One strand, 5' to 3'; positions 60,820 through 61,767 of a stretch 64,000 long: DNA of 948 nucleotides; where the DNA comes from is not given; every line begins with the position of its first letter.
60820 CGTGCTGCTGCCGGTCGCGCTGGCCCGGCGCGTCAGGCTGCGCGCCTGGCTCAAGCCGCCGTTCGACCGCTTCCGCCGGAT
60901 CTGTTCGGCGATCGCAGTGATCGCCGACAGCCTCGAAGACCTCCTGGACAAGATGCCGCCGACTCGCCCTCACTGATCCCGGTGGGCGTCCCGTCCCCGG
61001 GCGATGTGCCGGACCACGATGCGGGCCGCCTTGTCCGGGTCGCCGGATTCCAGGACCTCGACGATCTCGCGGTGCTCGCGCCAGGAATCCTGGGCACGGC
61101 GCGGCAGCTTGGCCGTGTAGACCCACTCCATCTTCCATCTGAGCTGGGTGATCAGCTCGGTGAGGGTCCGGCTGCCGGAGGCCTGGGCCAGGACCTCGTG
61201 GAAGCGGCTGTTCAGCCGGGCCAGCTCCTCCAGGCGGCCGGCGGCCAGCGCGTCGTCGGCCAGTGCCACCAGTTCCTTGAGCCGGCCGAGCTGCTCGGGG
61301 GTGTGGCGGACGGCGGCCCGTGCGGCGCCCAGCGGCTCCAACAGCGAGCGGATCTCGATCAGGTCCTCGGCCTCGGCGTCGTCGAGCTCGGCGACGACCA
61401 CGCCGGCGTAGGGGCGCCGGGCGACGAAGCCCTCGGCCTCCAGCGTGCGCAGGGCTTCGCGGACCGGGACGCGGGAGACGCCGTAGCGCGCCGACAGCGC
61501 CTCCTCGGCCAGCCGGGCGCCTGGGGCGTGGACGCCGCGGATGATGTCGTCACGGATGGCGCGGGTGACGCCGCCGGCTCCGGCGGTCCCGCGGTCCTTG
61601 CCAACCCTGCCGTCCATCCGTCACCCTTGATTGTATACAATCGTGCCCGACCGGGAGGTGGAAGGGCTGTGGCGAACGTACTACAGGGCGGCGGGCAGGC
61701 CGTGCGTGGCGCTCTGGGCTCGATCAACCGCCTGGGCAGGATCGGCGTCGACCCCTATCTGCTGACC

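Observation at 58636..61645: Uncharacterised STM4014-like/LRR (STM4015-like) gene pair flanked by two identical GntR-type operators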

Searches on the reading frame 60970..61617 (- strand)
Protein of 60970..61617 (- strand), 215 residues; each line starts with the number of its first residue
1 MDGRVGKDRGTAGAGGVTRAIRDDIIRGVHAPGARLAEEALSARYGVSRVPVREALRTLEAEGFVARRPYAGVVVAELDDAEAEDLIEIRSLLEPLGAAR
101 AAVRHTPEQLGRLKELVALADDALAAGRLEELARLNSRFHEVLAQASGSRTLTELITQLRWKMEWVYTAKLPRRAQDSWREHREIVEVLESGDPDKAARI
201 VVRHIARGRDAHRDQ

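Call 4: search_protein_families(library=pfam, proteins=[window:60970-61617:-], max_evalue=0.01)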
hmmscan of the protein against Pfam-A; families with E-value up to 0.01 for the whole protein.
window:60970-61617:- (215 aa): 3 families
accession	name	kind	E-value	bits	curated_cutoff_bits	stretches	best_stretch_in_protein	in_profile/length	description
PF07729.17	FCD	-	6.1e-29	101.4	24.3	1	85-206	1-124/125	FCD domain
PF00392.27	GntR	-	4.4e-18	65.1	27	1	17-75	5-64/64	Bacterial regulatory proteins, gntR family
PF08461.16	HTH_12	-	0.0089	16.4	21.4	0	36-77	19-60/66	Ribonuclease R winged-helix domain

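Call 5: search_protein_families(library=ncbifam, proteins=[window:60970-61617:-], max_evalue=0.01)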
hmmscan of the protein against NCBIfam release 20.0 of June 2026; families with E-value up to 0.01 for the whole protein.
window:60970-61617:- (215 aa): 26 families (the best 25 are shown)
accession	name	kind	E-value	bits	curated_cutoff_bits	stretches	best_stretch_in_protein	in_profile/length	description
TIGR03338.1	phnR_burk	equivalog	8.8e-37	126.8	271.5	1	17-209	16-210/212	phosphonate utilization associated transcriptional regulator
NF003011.0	PRK03837.1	subfamily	2.7e-19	69.7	260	2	82-213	103-234/241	transcriptional regulator NanR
NF008504.0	PRK11414.1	equivalog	3.8e-16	59.5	225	1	17-196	16-199/221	GntR family transcriptional regulator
NF007001.0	PRK09464.1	equivalog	2.2e-13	50.4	330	1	24-206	22-226/254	pyruvate dehydrogenase complex transcriptional repressor PdhR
NF008576.0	PRK11534.1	equivalog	5.8e-13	49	218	1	19-205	14-210/225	DNA-binding transcriptional regulator CsiR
TIGR02018.2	his_ut_repres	equivalog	2.8e-11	43.2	220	1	17-94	4-80/226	histidine utilization transcriptional repressor HutC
NF007741.0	PRK10421.1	equivalog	2.6e-10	40.1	311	2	30-81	25-77/262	transcriptional regulator LldR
NF007588.0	PRK10225.1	equivalog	4.5e-10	39.2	442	1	17-164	14-177/257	Uxu operon transcriptional regulator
NF007442.0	PRK09990.1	equivalog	1.4e-09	37.7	301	1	16-211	14-234/256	transcriptional regulator GlcC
NF011575.0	PRK14999.1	equivalog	1.6e-09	37.4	424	1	17-108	17-105/241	histidine utilization repressor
NF052282.1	PLP_TF_PdxR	equivalog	7e-09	35.2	320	1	18-85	7-75/448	MocR-like pyridoxine biosynthesis transcription factor PdxR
NF008491.0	PRK11402.1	subfamily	2.4e-07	30.5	269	1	17-75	16-75/243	GntR family transcriptional regulator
TIGR02325.1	C_P_lyase_phnF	equivalog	8e-07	28.8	156.8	1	17-76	13-73/238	phosphonate metabolism transcriptional regulator PhnF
NF052441.1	TransRegRv0792c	equivalog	1.7e-06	27.5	400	1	16-80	20-85/260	Rv0792c family HTH-type transcriptional regulator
NF008571.0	PRK11523.1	equivalog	4.9e-06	26.2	396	1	21-204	17-217/258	transcriptional regulator ExuR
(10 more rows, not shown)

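Call 7: search_protein_families(library=padloc, proteins=[window:60970-61617:-], max_evalue=0.01)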
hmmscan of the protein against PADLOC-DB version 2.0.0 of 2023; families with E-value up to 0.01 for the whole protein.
window:60970-61617:- (215 aa): 1 family
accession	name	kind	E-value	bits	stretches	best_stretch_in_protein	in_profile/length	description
PDLC01438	Csa3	-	0.008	14.2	0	38-116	163-233/305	"CAS-I,CAS-II,CAS-III,CAS-IV,CAS-V,CAS-VI; associated_signaling"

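Call 30: find_homologous_proteins(query=window:60970-61617:-)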
Query window:60970-61617:- (215 aa): 2944 proteins with E <= 0.001 among 8000 candidates; the best 120 are listed.
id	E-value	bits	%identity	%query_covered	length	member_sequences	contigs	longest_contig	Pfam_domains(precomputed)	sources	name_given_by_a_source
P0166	3.4e-119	414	92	99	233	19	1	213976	PF07729.18,PF00392.28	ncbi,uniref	ncbi:DNA-binding GntR family transcriptional regulator [Catenulispora sp. GAS73]|uniref:GntR family 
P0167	4.7e-114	397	95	91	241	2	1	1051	PF07729.18,PF00392.28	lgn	-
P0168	5.8e-107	374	86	97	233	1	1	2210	PF07729.18,PF00392.28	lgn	-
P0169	1.9e-105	369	87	92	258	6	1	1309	PF07729.18,PF00392.28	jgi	jgi:DNA-binding GntR family transcriptional regulator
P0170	3.2e-105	369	86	95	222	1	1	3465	PF07729.18,PF00392.28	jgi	jgi:DNA-binding GntR family transcriptional regulator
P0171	1.9e-104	366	87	92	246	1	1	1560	PF07729.18,PF00392.28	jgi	jgi:DNA-binding GntR family transcriptional regulator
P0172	2.5e-104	366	87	90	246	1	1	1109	PF07729.18,PF00392.28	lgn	-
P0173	1.2e-102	360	84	92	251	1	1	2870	PF07729.18,PF00392.28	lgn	-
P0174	1.3e-102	360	84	92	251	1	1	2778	PF07729.18,PF00392.28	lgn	-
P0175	2.1e-98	346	83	93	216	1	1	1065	PF07729.18,PF00392.28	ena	-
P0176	4.4e-98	345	81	94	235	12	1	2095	PF07729.18,PF00392.28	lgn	-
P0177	1.1e-93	331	79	95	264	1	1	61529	PF07729.18,PF00392.28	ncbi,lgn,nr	ncbi:MAG: GntR family transcriptional regulator [Catenulispora sp.]|nr:GntR family transcriptional r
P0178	1.1e-91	324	76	95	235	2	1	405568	PF07729.18,PF00392.28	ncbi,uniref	ncbi:GntR family transcriptional regulator [Catenulispora yoronensis]|uniref:GntR family transcripti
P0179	4.8e-85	303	74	88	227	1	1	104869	PF07729.18,PF00392.28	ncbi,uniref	ncbi:GntR family transcriptional regulator [Kitasatospora sp. NPDC057223]|uniref:GntR family transcr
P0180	9.6e-85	302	72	92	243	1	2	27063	PF07729.18,PF00392.28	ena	-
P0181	3.9e-84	300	71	92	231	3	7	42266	PF07729.18,PF00392.28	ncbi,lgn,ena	-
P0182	4.6e-84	299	71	95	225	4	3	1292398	PF07729.18,PF00392.28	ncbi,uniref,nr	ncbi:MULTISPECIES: GntR family transcriptional regulator [Streptacidiphilus]|uniref:GntR family tran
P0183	5.5e-84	299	71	92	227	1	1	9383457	PF07729.18,PF00392.28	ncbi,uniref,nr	ncbi:GntR family transcriptional regulator [Kitasatospora sp. NBC_00240]|uniref:GntR family transcri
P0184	6.3e-84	299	69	95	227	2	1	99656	PF07729.18,PF00392.28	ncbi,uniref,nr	ncbi:GntR family transcriptional regulator [Streptomyces sp. CB03911]|uniref:GntR family transcripti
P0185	2.3e-83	297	69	95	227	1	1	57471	PF07729.18,PF00392.28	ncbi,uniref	ncbi:GntR family transcriptional regulator [Kitasatospora indigofera]|uniref:GntR family transcripti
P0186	2.6e-83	297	71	92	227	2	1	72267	PF07729.18,PF00392.28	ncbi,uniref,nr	ncbi:transcriptional regulator [Kitasatospora indigofera]|uniref:Transcriptional regulator n=1 Tax=K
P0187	3.2e-83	297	69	95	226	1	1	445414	PF07729.18,PF00392.28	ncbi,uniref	ncbi:GntR family transcriptional regulator [Kitasatospora sp. NPDC057015]|uniref:GntR family transcr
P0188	3.4e-82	293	68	94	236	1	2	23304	PF07729.18,PF00392.28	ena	-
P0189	4.8e-82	293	70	92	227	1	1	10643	PF07729.18,PF00392.28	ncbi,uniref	ncbi:GntR family transcriptional regulator [Kitasatospora indigofera]|uniref:GntR family transcripti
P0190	6.7e-82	292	72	88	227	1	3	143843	PF07729.18,PF00392.28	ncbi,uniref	ncbi:GntR family transcriptional regulator [Kitasatospora indigofera]|uniref:GntR family transcripti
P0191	7.1e-82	292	67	96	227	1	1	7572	PF07729.18,PF00392.28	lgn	-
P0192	2.0e-81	291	71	87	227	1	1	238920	PF07729.18,PF00392.28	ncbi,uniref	ncbi:GntR family transcriptional regulator [Kitasatospora indigofera]|uniref:GntR family transcripti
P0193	4.5e-81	290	69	92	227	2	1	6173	PF07729.18,PF00392.28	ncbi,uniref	ncbi:GntR family transcriptional regulator [Kitasatospora indigofera]|uniref:GntR family transcripti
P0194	8.6e-81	289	72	92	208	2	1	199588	PF07729.18,PF00392.28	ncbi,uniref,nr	ncbi:GntR family transcriptional regulator [Nocardia stercoris]|uniref:GntR family transcriptional r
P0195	3.5e-80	287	67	99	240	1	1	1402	PF07729.18,PF00392.28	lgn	-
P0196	7.5e-80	286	72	85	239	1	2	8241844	PF07729.18,PF00392.28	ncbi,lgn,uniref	ncbi:GntR family transcriptional regulator [Kitasatospora sp. NBC_00315]|uniref:GntR family transcri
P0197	8.8e-80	285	67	95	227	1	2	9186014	PF07729.18,PF00392.28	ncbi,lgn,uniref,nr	ncbi:transcriptional regulator [Kitasatospora herbaricolor]|uniref:GntR family transcriptional regul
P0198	9.9e-80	285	70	92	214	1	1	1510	PF07729.18,PF00392.28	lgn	-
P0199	1.1e-79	285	66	98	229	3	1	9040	PF07729.18,PF00392.28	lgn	-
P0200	1.3e-79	285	70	92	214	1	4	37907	PF07729.18,PF00392.28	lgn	-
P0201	1.5e-79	285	70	92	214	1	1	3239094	PF07729.18,PF00392.28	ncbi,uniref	ncbi:GntR family transcriptional regulator [Nocardia sp. NPDC058058]|uniref:GntR family transcriptio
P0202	2.8e-79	284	70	92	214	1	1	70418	PF07729.18,PF00392.28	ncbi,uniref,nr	ncbi:GntR family transcriptional regulator [Nocardia yamanashiensis]|uniref:GntR family transcriptio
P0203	5.2e-79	283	67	95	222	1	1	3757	PF07729.18,PF00392.28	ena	-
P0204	6.0e-79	283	70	92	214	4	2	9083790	PF07729.18,PF00392.28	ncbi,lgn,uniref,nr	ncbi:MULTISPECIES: GntR family transcriptional regulator [unclassified Nocardia]|uniref:GntR family 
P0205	8.1e-79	282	71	88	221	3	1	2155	PF07729.18,PF00392.28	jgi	jgi:DNA-binding GntR family transcriptional regulator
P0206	1.1e-78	282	70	92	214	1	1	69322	PF07729.18,PF00392.28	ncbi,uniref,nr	ncbi:MAG: HTH-type transcriptional repressor CsiR [Nocardia sp.]|uniref:GntR family transcriptional 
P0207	1.3e-78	282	69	92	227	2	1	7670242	PF07729.18,PF00392.28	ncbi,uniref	ncbi:GntR family transcriptional regulator [Nocardia sp. CA-136227]|uniref:GntR family transcription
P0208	2.6e-78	281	69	92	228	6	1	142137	PF07729.18,PF00392.28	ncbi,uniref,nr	ncbi:GntR family transcriptional regulator [Nocardia concava]|uniref:GntR family transcriptional reg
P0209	2.7e-78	281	71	86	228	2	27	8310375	PF07729.18,PF00392.28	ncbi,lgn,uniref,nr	ncbi:GntR family transcriptional regulator [Nocardia seriolae]|uniref:GntR family transcriptional re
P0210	3.3e-78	280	68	92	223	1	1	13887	PF07729.18,PF00392.28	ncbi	ncbi:GntR family transcriptional regulator [Nocardia sp. NPDC004722]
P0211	6.6e-78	279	71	86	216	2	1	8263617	PF07729.18,PF00392.28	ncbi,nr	ncbi:hypothetical protein NS14008_21345 [Nocardia seriolae]|nr:hypothetical protein NS14008_21345 [N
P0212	1.3e-77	278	68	92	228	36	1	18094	PF07729.18,PF00392.28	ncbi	ncbi:GntR family transcriptional regulator [Nocardia tengchongensis]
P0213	1.5e-77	278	65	98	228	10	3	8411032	PF07729.18,PF00392.28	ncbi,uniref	ncbi:GntR family transcriptional regulator [Kitasatospora paranensis]|uniref:GntR family transcripti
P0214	1.9e-77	278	69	92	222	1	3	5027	PF07729.18,PF00392.28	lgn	-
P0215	2.0e-77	278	68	92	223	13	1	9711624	PF07729.18,PF00392.28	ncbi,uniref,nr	ncbi:GntR family transcriptional regulator [Nocardia sp. NBC_00565]|uniref:GntR family transcription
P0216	2.9e-77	277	66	92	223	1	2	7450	PF07729.18,PF00392.28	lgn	-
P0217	4.2e-77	277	69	92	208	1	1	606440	PF07729.18,PF00392.28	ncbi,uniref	ncbi:GntR family transcriptional regulator [Nocardia sp. NPDC127579]|uniref:GntR family transcriptio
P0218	4.5e-77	277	68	93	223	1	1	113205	PF07729.18,PF00392.28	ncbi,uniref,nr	ncbi:GntR family transcriptional regulator [Nocardia jejuensis]|uniref:GntR family transcriptional r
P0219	1.9e-76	275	68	92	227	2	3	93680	PF07729.18,PF00392.28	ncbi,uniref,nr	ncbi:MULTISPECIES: GntR family transcriptional regulator [Nocardia]|uniref:GntR family transcription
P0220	3.4e-76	274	68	92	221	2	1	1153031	PF07729.18,PF00392.28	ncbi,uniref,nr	ncbi:FCD domain-containing protein [Nocardia sp. ET3-3]|uniref:FCD domain-containing protein n=2 Tax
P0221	3.7e-76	274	66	92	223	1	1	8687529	PF07729.18,PF00392.28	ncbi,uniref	ncbi:GntR family transcriptional regulator [Nocardia sp. CA-135398]|uniref:GntR family transcription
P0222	4.7e-76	273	66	96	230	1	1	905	PF07729.18,PF00392.28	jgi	jgi:DNA-binding GntR family transcriptional regulator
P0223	7.0e-76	273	66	95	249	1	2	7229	PF07729.18,PF00392.28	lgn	-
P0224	8.3e-76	272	66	92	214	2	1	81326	PF07729.18,PF00392.28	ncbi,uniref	ncbi:GntR family transcriptional regulator [Streptomyces sp. 2A115]|uniref:GntR family transcription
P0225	1.1e-75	272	67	92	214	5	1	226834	PF07729.18,PF00392.28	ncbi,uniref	ncbi:GntR family transcriptional regulator [Actinomadura sp. 6N118]|uniref:GntR family transcription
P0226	1.7e-75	271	68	92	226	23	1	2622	PF07729.18,PF00392.28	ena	-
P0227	1.7e-75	271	68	92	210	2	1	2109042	PF07729.18,PF00392.28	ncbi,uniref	ncbi:GntR family transcriptional regulator [Nocardia sp. NPDC050712]|uniref:GntR family transcriptio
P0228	2.5e-75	271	67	92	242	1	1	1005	PF07729.18,PF00392.28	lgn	-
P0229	2.6e-75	271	67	92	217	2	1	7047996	PF07729.18,PF00392.28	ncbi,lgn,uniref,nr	ncbi:GntR family transcriptional regulator [Nocardia asteroides]|uniref:GntR family transcriptional 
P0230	2.9e-75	271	67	92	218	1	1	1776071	PF07729.18,PF00392.28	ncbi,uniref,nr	ncbi:GntR family transcriptional regulator [Nocardia camponoti]|uniref:Transcriptional regulator n=1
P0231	3.3e-75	271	66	92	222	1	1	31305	PF07729.18,PF00392.28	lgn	-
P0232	8.4e-75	269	67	92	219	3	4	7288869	PF07729.18,PF00392.28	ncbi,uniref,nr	ncbi:GntR family transcriptional regulator [Nocardia salmonicida]|uniref:GntR family transcriptional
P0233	1.4e-74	269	68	92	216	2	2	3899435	PF07729.18,PF00392.28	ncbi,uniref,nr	ncbi:DNA-binding GntR family transcriptional regulator [Nocardia transvalensis]|uniref:DNA-binding G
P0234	1.4e-74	269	66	92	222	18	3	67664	PF07729.18,PF00392.28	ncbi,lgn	-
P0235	2.2e-74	268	66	92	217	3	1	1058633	PF07729.18,PF00392.28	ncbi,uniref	ncbi:GntR family transcriptional regulator [Nocardia sp. NPDC050718]|uniref:GntR family transcriptio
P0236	2.2e-74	268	66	92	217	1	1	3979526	PF07729.18,PF00392.28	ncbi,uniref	ncbi:GntR family transcriptional regulator [Nocardia sp. NPDC051833]|uniref:GntR family transcriptio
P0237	2.6e-74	268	66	92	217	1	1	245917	PF07729.18,PF00392.28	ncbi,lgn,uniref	ncbi:GntR family transcriptional regulator [Nocardia sp. NPDC050717]|uniref:GntR family transcriptio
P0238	2.9e-74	267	67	92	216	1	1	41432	PF07729.18,PF00392.28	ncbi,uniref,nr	ncbi:GntR family transcriptional regulator [Nocardia wallacei]|uniref:GntR family transcriptional re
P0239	3.1e-74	267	66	92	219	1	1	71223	PF07729.18,PF00392.28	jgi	jgi:DNA-binding GntR family transcriptional regulator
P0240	5.3e-74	267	69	91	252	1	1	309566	PF07729.18,PF00392.28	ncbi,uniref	ncbi:GntR family transcriptional regulator [Spirillospora sp. NPDC047279]|uniref:GntR family transcr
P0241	7.8e-74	266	66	92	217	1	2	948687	PF07729.18,PF00392.28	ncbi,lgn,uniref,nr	ncbi:transcriptional regulator [Nocardia neocaledoniensis NBRC 108232]|uniref:GntR family transcript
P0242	8.8e-74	266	67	92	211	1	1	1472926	PF07729.18,PF00392.28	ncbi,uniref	ncbi:GntR family transcriptional regulator [Nocardia sp. A7]|uniref:GntR family transcriptional regu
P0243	1.5e-73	265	66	92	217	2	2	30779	PF07729.18,PF00392.28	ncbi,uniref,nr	ncbi:GntR family transcriptional regulator [Nocardia neocaledoniensis]|uniref:GntR family transcript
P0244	2.1e-73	265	66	92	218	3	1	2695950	PF07729.18,PF00392.28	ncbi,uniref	ncbi:GntR family transcriptional regulator [Nocardia sp. NPDC058176]|uniref:GntR family transcriptio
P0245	2.2e-73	265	66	92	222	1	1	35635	PF07729.18,PF00392.28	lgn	-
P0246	5.2e-73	263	66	92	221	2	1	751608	PF07729.18,PF00392.28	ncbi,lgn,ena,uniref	ncbi:GntR family transcriptional regulator [Nocardia aurea]|uniref:GntR family transcriptional regul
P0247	5.8e-73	263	68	91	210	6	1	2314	PF07729.18,PF00392.28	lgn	-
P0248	6.4e-73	263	65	92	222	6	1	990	PF07729.18,PF00392.28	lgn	-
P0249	9.7e-73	262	65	92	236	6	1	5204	PF07729.18,PF00392.28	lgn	-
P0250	1.1e-72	262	66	92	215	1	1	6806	PF07729.18,PF00392.28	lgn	-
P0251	1.2e-72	262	65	92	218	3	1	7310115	PF07729.18,PF00392.28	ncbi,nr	ncbi:GntR family transcriptional regulator [Nocardia mangyaensis]|nr:GntR family transcriptional reg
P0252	1.7e-72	262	66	92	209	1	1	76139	PF07729.18,PF00392.28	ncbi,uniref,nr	ncbi:GntR family transcriptional regulator [Actinomadura rugatobispora]|uniref:GntR family transcrip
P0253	1.3e-71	259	65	92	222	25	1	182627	PF07729.18,PF00392.28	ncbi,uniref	ncbi:GntR family transcriptional regulator [Nocardia sp. NPDC004568]|uniref:GntR family transcriptio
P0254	1.8e-71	258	65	92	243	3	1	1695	PF08279.19,PF07729.18,PF00392.28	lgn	-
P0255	2.2e-71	258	64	91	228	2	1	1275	PF07729.18,PF00392.28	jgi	jgi:DNA-binding GntR family transcriptional regulator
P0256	2.3e-71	258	65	92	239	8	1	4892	PF08279.19,PF07729.18,PF00392.28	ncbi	ncbi:MAG: GntR family transcriptional regulator [Actinomadura sp.]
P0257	2.3e-71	258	63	92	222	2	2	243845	PF07729.18,PF00392.28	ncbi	-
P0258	3.2e-71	258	63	91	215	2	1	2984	PF07729.18,PF00392.28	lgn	-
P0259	4.0e-71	257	65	92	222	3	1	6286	PF07729.18,PF00392.28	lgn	-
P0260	9.6e-71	256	66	92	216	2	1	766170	PF07729.18,PF00392.28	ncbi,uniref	ncbi:GntR family transcriptional regulator [Nocardia sp. NPDC020380]|uniref:GntR family transcriptio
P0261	1.9e-70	255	59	99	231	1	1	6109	PF07729.18,PF00392.28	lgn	-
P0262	4.5e-70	254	64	91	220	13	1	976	PF07729.18,PF00392.28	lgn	-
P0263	8.6e-70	253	63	91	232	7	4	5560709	PF07729.18,PF00392.28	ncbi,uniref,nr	ncbi:GntR family transcriptional regulator [Glycomyces algeriensis]|uniref:Transcriptional regulator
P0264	3.5e-68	248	71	81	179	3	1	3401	PF07729.18,PF00392.28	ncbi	ncbi:GntR family transcriptional regulator, partial [Nocardia salmonicida]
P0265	9.3e-65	236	61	91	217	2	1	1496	PF07729.18,PF00392.28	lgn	-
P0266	1.5e-63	232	61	88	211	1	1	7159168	PF07729.18,PF00392.28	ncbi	ncbi:GntR family transcriptional regulator [Promicromonospora soli]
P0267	1.2e-62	230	58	93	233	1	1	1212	PF07729.18,PF00392.28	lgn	-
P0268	1.7e-62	229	59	91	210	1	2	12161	PF07729.18,PF00392.28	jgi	jgi:DNA-binding GntR family transcriptional regulator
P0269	3.0e-59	218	55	99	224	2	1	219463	PF07729.18,PF00392.28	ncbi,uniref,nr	ncbi:GntR family transcriptional regulator [Wenjunlia tyrosinilytica]|uniref:Transcriptional regulat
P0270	1.1e-57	213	56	95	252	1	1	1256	PF07729.18,PF00392.28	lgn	-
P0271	3.7e-57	212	58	92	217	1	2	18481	PF07729.18,PF00392.28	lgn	-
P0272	3.9e-57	212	58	92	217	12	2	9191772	PF07729.18,PF00392.28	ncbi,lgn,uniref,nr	ncbi:GntR family transcriptional regulator [Streptomyces sp. NBC_01257]|uniref:GntR family transcrip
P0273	7.6e-57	211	56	92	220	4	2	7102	PF07729.18,PF00392.28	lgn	-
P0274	8.4e-57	210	56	92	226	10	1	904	PF07729.18,PF00392.28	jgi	-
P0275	2.7e-56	209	57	91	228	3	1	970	PF07729.18,PF00392.28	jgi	jgi:DNA-binding GntR family transcriptional regulator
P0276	1.0e-55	207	55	92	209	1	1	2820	PF07729.18,PF00392.28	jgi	jgi:DNA-binding GntR family transcriptional regulator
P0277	1.7e-55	206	54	97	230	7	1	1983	PF07729.18,PF00392.28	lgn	-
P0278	2.9e-55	205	54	92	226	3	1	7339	PF07729.18,PF00392.28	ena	-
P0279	3.6e-55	205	54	95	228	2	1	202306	PF07729.18,PF00392.28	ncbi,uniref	ncbi:GntR family transcriptional regulator [Streptomyces sp. NPDC101227]|uniref:GntR family transcri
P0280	6.4e-55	204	53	90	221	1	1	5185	PF07729.18,PF00392.28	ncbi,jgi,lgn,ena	jgi:DNA-binding GntR family transcriptional regulator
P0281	2.7e-54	202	54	95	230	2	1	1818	PF07729.18,PF00392.28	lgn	-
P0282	3.3e-54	202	53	95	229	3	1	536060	PF07729.18,PF00392.28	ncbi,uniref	ncbi:GntR family transcriptional regulator [Streptomyces sp. NPDC017993]|uniref:GntR family transcri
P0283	3.6e-54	202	53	95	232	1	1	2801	PF07729.18,PF00392.28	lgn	-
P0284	5.9e-54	201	55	89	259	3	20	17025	PF07729.18,PF00392.28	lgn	-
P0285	6.5e-54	201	54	95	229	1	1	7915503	PF07729.18,PF00392.28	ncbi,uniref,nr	ncbi:GntR family transcriptional regulator [Streptomyces sp. MST-110588]|uniref:GntR family transcri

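Call 33: find_encoding_contigs(protein=P0178, flank=5000, max_places=1)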
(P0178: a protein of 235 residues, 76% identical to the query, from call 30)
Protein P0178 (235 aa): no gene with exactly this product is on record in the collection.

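Call 34: find_encoding_contigs(protein=P0183, flank=5000, max_places=1)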
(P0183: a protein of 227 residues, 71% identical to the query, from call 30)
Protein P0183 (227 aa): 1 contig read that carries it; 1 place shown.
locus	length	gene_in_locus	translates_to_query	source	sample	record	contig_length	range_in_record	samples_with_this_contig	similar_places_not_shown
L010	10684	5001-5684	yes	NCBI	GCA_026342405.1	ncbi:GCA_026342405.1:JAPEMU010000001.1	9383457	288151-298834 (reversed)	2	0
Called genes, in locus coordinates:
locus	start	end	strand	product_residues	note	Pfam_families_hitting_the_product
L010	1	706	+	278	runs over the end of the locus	-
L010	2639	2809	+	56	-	-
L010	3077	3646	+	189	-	PF13302:Acetyltransf_3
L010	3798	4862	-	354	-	PF13593:SBF_like, PF01758:SBF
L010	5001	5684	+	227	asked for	PF00392:GntR, PF07729:FCD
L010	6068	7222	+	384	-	PF01510:Amidase_2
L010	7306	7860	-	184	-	PF04264:YceI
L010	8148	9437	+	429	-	PF00583:Acetyltransf_1, PF13480:Acetyltransf_6 (faint), PF13673:Acetyltransf_10 (faint), PF13508:Acetyltransf_7 (weak), PF00004:AAA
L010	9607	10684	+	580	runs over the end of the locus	PF00551:Formyl_trans_N, PF02911:Formyl_trans_C (weak), PF00378:ECH_1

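Call 35: find_encoding_contigs(protein=P0204, flank=5000, max_places=1)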
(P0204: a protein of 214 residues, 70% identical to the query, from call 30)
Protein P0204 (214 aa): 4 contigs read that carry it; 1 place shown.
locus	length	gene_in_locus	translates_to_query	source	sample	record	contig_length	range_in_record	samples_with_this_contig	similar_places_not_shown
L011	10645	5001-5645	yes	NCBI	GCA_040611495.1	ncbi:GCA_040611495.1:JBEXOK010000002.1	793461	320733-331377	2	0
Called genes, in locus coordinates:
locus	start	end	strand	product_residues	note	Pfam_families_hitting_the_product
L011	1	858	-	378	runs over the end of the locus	-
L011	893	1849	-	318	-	PF00528:BPD_transp_1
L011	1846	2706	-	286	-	PF00005:ABC_tran, PF13191:AAA_16 (weak)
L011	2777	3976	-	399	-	PF07969:Amidohydro_3 (weak), PF01979:Amidohydro_1, PF07969:Amidohydro_3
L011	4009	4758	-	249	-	PF01925:TauE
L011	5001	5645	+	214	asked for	PF00392:GntR, PF07729:FCD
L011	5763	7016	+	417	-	PF07969:Amidohydro_3, PF01979:Amidohydro_1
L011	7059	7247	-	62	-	-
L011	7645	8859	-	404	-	PF01425:Amidase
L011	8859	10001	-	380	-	PF03069:FmdA_AmdA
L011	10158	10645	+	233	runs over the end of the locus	PF00392:GntR, PF07729:FCD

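Call 73: find_encoding_contigs(protein=P0182, flank=4000, max_places=1)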
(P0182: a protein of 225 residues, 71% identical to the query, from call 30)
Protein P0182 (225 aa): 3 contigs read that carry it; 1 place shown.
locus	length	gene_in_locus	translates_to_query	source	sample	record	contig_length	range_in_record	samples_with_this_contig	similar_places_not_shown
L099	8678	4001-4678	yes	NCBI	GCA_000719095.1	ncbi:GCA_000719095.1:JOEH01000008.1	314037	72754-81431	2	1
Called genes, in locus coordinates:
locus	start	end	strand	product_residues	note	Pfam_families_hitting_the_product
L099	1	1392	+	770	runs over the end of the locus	PF00384:Molybdopterin, PF01568:Molydop_binding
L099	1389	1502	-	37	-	-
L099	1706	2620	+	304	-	-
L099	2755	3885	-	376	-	PF13593:SBF_like, PF01758:SBF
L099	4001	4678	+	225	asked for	PF00392:GntR, PF07729:FCD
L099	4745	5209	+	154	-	PF02452:PemK_toxin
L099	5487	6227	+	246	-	PF00392:GntR, PF07702:UTRA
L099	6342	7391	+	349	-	PF01370:Epimerase, PF02719:Polysacc_synt_2, PF04321:RmlD_sub_bind, PF01073:3Beta_HSD, PF07993:NAD_binding_4, PF13460:NAD_binding_10, PF16363:GDP_Man_Dehyd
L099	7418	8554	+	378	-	PF00266:Aminotran_5 (faint), PF01041:DegT_DnrJ_EryC1, PF00155:Aminotran_1_2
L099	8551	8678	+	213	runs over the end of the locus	PF00551:Formyl_trans_N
